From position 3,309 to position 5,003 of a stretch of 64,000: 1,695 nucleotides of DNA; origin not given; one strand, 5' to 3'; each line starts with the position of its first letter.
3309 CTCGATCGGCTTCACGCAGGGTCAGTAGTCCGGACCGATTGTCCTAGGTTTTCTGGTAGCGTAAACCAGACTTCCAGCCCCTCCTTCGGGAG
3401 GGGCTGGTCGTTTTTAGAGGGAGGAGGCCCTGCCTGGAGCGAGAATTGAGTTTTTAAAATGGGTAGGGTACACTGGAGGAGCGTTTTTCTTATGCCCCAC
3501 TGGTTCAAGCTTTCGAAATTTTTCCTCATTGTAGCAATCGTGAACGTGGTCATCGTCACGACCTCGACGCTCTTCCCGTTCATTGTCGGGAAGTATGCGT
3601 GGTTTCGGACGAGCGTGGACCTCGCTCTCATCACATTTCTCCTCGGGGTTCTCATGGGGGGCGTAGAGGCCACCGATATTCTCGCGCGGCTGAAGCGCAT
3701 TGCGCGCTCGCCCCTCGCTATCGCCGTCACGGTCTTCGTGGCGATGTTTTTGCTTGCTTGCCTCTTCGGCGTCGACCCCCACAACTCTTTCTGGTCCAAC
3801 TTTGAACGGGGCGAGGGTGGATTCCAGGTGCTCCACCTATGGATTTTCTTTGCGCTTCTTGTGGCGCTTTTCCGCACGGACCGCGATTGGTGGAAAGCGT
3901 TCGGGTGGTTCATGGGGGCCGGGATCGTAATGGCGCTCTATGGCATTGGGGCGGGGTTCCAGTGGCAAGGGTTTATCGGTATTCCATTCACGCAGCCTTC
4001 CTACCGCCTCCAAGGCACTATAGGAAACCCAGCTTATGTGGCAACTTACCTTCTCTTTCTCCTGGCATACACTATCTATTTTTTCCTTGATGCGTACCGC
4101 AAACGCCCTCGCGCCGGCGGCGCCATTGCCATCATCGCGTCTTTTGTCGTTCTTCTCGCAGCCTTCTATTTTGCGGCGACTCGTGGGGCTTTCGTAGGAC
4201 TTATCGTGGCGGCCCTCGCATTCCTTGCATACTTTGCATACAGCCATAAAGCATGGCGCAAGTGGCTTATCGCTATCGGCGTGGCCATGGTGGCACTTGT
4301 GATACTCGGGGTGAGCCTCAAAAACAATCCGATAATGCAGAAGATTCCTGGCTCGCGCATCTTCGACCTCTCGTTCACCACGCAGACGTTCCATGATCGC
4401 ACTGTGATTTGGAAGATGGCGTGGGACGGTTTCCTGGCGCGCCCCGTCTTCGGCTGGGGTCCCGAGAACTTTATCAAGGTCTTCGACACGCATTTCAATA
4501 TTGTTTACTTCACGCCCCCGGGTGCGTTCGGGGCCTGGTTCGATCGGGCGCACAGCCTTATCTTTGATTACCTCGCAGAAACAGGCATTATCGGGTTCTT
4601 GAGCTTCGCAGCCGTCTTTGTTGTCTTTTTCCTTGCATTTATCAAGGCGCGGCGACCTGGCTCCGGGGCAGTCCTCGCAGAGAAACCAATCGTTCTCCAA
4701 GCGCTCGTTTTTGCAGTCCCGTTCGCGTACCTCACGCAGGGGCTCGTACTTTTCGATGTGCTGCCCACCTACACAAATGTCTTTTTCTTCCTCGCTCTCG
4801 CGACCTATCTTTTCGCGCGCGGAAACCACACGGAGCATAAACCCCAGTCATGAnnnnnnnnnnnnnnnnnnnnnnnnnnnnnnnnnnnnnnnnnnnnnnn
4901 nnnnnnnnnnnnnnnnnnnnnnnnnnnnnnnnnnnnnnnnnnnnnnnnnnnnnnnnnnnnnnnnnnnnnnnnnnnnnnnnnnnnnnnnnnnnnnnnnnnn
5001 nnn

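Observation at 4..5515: Wzy_C-family membrane protein placed directly after a giant Ser/Thr-rich surface protein: possible general O-glycosylation (PglL-like O-oligosaccharyltransferase) rather than an O-antigen ligase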

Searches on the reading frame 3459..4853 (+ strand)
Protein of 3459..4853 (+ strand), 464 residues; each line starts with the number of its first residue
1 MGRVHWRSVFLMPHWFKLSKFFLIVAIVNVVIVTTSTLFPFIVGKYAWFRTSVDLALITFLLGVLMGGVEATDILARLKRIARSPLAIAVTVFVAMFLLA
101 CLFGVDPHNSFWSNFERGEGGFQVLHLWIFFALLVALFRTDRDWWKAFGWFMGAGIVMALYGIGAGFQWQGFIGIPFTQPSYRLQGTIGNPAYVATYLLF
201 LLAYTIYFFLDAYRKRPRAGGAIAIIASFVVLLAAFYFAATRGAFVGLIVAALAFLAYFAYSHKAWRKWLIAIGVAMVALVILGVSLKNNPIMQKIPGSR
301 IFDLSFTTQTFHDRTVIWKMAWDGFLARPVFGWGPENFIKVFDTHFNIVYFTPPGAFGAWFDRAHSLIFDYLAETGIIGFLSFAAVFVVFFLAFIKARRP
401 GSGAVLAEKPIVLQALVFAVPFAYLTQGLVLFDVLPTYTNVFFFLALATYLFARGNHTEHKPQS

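Call 3: search_protein_families(library=pfam, proteins=[window:3459-4853:+], max_evalue=0.01)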
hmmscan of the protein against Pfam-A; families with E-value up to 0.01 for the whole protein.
window:3459-4853:+ (464 aa): 1 family
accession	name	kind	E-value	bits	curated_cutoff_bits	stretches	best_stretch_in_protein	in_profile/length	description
PF04932.20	Wzy_C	-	2.5e-20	73.2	31.7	1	228-383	2-148/149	O-Antigen ligase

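Call 4: search_protein_families(library=ncbifam, proteins=[window:3459-4853:+], max_evalue=0.01)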
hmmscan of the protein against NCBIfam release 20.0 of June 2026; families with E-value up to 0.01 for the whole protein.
window:3459-4853:+ (464 aa): 1 family
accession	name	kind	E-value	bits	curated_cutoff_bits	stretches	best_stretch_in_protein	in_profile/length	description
TIGR04370.1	glyco_rpt_poly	subfamily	0.0015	17.6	40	1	84-285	10-228/396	oligosaccharide repeat unit polymerase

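Call 10: find_homologous_proteins(query=window:3459-4853:+)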
Query window:3459-4853:+ (464 aa): 1246 proteins with E <= 0.001 among 8000 candidates; the best 120 are listed.
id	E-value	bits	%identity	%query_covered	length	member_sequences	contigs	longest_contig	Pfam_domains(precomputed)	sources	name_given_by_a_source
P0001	9.7e-297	1003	100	98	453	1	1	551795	PF04932.21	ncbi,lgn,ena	-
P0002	4.1e-163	562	57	97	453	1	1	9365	PF04932.21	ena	-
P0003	5.7e-163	561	56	97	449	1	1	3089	PF04932.21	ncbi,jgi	jgi:O-antigen ligase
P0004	7.3e-159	548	56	97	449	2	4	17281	PF04932.21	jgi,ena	-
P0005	3.0e-156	539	54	97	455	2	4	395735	PF04932.21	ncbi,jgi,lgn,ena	ncbi:MAG: O-antigen ligase family protein [Minisyncoccia bacterium]|jgi:O-antigen ligase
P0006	1.1e-154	534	56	95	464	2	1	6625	PF04932.21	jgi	jgi:O-antigen ligase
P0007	9.6e-151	521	55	94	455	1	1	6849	PF04932.21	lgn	-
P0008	1.5e-149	517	55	94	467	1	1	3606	PF04932.21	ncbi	-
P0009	2.7e-147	510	53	98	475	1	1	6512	PF04932.21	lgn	-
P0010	2.4e-146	507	53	95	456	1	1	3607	PF04932.21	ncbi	-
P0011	8.6e-146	505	54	95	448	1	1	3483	PF04932.21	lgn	-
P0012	1.4e-145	504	52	97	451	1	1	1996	PF04932.21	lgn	-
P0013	1.1e-144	501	53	97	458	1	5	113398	PF04932.21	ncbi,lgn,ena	ncbi:MAG: O-antigen ligase family protein [Patescibacteria group bacterium]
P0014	1.4e-144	501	52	97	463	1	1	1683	PF04932.21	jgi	jgi:O-antigen ligase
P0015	2.2e-144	500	52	97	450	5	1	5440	PF04932.21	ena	-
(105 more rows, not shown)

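Call 11: search_solved_structures(query=window:3459-4853:+, max_evalue=10, show_alignments=3)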
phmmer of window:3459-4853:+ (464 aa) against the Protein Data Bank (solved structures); distinct sequences matched with E-value up to 10: 0.

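Call 13: find_encoding_contigs(protein=P0001, flank=10000, max_places=3)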
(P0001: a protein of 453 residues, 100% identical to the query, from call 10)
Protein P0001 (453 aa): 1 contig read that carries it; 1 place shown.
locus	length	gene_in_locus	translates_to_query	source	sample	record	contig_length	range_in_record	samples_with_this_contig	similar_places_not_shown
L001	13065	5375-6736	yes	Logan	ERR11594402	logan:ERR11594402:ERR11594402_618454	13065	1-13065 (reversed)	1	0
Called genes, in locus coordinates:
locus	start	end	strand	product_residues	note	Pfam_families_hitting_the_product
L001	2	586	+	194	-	?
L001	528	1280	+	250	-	-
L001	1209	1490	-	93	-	-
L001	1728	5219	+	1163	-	-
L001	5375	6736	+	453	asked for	PF04932:Wzy_C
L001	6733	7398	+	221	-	-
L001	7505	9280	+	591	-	PF02310:B12-binding, PF04055:Radical_SAM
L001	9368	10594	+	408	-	PF01075:Glyco_transf_9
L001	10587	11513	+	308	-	PF08003:Methyltransf_9 (faint), PF01209:Ubie_methyltran (weak), PF13489:Methyltransf_23, PF08241:Methyltransf_11, PF08242:Methyltransf_12, PF13649:Methyltransf_25, PF13847:Methyltransf_31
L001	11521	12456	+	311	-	PF05050:Methyltransf_21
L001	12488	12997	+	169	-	PF01370:Epimerase, PF02719:Polysacc_synt_2 (faint), PF16363:GDP_Man_Dehyd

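Call 14: find_encoding_contigs(protein=P0005, flank=10000, max_places=2)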
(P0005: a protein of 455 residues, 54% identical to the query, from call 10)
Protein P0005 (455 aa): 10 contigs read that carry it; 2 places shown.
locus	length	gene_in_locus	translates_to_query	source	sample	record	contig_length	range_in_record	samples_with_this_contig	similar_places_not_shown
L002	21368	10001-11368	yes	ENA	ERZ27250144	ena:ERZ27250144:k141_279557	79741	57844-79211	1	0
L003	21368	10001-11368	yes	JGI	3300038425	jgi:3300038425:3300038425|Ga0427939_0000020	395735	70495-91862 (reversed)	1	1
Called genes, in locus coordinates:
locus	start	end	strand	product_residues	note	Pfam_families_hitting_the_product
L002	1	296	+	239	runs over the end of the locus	PF04402:SIMPL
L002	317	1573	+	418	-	PF00089:Trypsin, PF10459:Peptidase_S46 (faint), PF13365:Trypsin_2, PF13180:PDZ_2, PF00595:PDZ (weak), PF17820:PDZ_6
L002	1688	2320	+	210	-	PF01471:PG_binding_1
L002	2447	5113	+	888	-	PF02861:Clp_N, PF13191:AAA_16 (weak), PF00004:AAA, PF17871:AAA_lid_9, PF00004:AAA, PF07724:AAA_2, PF07728:AAA_5, PF10431:ClpB_D2-small, +8 more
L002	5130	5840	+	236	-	-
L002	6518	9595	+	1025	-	-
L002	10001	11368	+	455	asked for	PF04932:Wzy_C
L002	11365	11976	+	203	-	PF14559:TPR_19 (weak)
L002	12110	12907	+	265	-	PF05175:MTS (weak), PF13489:Methyltransf_23, PF01209:Ubie_methyltran, PF08003:Methyltransf_9, PF13847:Methyltransf_31, PF08241:Methyltransf_11, PF08242:Methyltransf_12, PF13649:Methyltransf_25, +1 more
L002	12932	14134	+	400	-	PF20706:GT4-conflict, PF00534:Glycos_transf_1, PF13692:Glyco_trans_1_4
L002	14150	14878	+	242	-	PF05724:TPMT (faint), PF13489:Methyltransf_23, PF01728:FtsJ (weak), PF02353:CMAS (weak), PF13649:Methyltransf_25, PF13847:Methyltransf_31, PF08241:Methyltransf_11, PF08242:Methyltransf_12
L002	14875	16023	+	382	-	PF20706:GT4-conflict (faint), PF00534:Glycos_transf_1, PF13692:Glyco_trans_1_4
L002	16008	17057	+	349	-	PF13524:Glyco_trans_1_2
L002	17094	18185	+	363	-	PF01073:3Beta_HSD, PF01370:Epimerase, PF02719:Polysacc_synt_2, PF04321:RmlD_sub_bind, PF07993:NAD_binding_4, PF13460:NAD_binding_10 (faint), PF16363:GDP_Man_Dehyd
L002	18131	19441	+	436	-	PF01041:DegT_DnrJ_EryC1, PF01212:Beta_elim_lyase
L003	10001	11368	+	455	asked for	PF04932:Wzy_C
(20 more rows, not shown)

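Call 17: find_related_loci(query=A1, collection=genome_contigs, flank=10000)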
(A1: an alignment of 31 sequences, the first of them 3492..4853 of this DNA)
Query A1 (453 aa) in genome_contigs; peptide patterns used: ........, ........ (x = any residue, [..] = any of these).
179 stretches matched a pattern; 112 encode a relative of the query (tblastn E <= 1e-3); the best 80 are kept; 80 distinct loci.
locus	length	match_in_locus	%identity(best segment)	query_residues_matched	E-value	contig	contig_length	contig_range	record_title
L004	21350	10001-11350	54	3-452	2e-156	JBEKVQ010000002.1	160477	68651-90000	MAG: Minisyncoccia bacterium isolate SPRUCE 608 SPRUCE_608_2, whole genome shotgun sequence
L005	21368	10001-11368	52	1-453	1e-149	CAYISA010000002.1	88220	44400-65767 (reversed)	MAG TPA_asm: uncultured Candidatus Saccharibacteria bacterium isolate ERP119705_co3_270 genome assembly, contig: NODE_15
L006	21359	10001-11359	51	5-453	2e-145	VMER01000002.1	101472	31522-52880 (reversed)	MAG: Parcubacteria group bacterium LiPW_15 LiPW15_scaffold_155, whole genome shotgun sequence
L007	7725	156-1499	52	3-451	5e-145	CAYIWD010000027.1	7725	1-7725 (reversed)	MAG TPA_asm: uncultured Candidatus Saccharibacteria bacterium isolate ERP119705_co3_600 genome assembly, contig: NODE_11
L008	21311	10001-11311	52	1-442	2e-144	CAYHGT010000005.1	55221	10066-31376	MAG TPA_asm: uncultured Candidatus Saccharibacteria bacterium isolate ERP119705_co11_448 genome assembly, contig: NODE_3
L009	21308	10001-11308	52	1-441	4e-144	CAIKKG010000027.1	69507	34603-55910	uncultured bacterium isolate Kiruna2_bin-0995 genome assembly, contig: bin-0995:27/42, whole genome shotgun sequence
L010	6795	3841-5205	51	5-450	4e-140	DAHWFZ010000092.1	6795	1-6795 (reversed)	MAG TPA_asm: Candidatus Wolfebacteria bacterium isolate clean1250 k141_269486, whole genome shotgun sequence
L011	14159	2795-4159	51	1-449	2e-139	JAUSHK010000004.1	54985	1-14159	MAG: Candidatus Jorgensenbacteria bacterium isolate E14_metabat.bin.188 E14_k141_182473, whole genome shotgun sequence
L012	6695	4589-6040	48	1-453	1e-138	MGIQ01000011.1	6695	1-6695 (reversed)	MAG: Candidatus Wolfebacteria bacterium RIFCSPLOWO2_01_FULL_38_11 rifcsplowo2_01_scaffold_32844, whole genome shotgun se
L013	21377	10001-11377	49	3-439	6e-138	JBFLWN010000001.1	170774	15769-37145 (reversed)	MAG: Patescibacteria group bacterium isolate MAG033 MAG033_1, whole genome shotgun sequence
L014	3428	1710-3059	50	1-449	2e-142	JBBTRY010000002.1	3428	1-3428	MAG: Patescibacteria group bacterium isolate H51-bin094_1 H51_bin094_1_000000000002, whole genome shotgun sequence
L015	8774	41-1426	51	1-447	9e-138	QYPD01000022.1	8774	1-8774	MAG: Spirochaetia bacterium isolate PowLak16_MAG37 c_000000069462, whole genome shotgun sequence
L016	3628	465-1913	48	1-441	1e-141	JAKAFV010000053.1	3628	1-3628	MAG: bacterium isolate WY2.bin132 NODE_56006_length_3628_cov_1.019423, whole genome shotgun sequence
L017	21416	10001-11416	49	4-448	4e-137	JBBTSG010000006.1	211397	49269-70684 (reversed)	MAG: Patescibacteria group bacterium isolate H43-bin076_1 H43_bin076_1_000000000006, whole genome shotgun sequence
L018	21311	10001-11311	54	3-442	8e-137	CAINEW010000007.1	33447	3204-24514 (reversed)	uncultured bacterium isolate LaPlata_bin-0818 genome assembly, contig: bin-0818:07/29, whole genome shotgun sequence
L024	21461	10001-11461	48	3-445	4e-135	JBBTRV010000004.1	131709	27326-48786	MAG: Patescibacteria group bacterium isolate H51-bin136_1 H51_bin136_1_000000000004, whole genome shotgun sequence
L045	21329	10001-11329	47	5-453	3e-121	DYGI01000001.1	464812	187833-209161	MAG TPA_asm: Candidatus Microgenomatus sp. isolate BE2012_3_53_27 Afr_mines_BE2012_4_length_464812_cov_11_415247, whole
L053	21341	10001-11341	47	4-451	1e-114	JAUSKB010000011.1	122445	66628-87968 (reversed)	MAG: bacterium isolate E14_metabat.bin.348 E14_k141_978206, whole genome shotgun sequence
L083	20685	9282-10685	39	6-446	1e-87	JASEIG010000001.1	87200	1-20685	MAG: Patescibacteria group bacterium isolate Yes70-43 NODE_1_length_87200_cov_8.370256, whole genome shotgun sequence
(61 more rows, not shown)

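Call 23: search_solved_structures(query=A1, max_evalue=10, show_alignments=3)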
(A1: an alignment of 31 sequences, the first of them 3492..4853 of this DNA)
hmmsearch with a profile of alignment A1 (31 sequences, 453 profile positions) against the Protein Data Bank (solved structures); distinct sequences matched with E-value up to 10: 3.
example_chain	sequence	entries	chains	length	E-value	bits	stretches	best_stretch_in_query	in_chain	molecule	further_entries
7tpg_B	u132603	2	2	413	1.7e-09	40.1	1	214-418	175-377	Putative cell surface polysaccharide polymerase/ligase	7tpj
9rmk_A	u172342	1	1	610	6.7e-06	28.3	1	135-373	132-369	Oligosaccharyltransferase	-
2mwt_A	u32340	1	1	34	0.44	12.4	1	55-80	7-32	Cathelicidin-like peptide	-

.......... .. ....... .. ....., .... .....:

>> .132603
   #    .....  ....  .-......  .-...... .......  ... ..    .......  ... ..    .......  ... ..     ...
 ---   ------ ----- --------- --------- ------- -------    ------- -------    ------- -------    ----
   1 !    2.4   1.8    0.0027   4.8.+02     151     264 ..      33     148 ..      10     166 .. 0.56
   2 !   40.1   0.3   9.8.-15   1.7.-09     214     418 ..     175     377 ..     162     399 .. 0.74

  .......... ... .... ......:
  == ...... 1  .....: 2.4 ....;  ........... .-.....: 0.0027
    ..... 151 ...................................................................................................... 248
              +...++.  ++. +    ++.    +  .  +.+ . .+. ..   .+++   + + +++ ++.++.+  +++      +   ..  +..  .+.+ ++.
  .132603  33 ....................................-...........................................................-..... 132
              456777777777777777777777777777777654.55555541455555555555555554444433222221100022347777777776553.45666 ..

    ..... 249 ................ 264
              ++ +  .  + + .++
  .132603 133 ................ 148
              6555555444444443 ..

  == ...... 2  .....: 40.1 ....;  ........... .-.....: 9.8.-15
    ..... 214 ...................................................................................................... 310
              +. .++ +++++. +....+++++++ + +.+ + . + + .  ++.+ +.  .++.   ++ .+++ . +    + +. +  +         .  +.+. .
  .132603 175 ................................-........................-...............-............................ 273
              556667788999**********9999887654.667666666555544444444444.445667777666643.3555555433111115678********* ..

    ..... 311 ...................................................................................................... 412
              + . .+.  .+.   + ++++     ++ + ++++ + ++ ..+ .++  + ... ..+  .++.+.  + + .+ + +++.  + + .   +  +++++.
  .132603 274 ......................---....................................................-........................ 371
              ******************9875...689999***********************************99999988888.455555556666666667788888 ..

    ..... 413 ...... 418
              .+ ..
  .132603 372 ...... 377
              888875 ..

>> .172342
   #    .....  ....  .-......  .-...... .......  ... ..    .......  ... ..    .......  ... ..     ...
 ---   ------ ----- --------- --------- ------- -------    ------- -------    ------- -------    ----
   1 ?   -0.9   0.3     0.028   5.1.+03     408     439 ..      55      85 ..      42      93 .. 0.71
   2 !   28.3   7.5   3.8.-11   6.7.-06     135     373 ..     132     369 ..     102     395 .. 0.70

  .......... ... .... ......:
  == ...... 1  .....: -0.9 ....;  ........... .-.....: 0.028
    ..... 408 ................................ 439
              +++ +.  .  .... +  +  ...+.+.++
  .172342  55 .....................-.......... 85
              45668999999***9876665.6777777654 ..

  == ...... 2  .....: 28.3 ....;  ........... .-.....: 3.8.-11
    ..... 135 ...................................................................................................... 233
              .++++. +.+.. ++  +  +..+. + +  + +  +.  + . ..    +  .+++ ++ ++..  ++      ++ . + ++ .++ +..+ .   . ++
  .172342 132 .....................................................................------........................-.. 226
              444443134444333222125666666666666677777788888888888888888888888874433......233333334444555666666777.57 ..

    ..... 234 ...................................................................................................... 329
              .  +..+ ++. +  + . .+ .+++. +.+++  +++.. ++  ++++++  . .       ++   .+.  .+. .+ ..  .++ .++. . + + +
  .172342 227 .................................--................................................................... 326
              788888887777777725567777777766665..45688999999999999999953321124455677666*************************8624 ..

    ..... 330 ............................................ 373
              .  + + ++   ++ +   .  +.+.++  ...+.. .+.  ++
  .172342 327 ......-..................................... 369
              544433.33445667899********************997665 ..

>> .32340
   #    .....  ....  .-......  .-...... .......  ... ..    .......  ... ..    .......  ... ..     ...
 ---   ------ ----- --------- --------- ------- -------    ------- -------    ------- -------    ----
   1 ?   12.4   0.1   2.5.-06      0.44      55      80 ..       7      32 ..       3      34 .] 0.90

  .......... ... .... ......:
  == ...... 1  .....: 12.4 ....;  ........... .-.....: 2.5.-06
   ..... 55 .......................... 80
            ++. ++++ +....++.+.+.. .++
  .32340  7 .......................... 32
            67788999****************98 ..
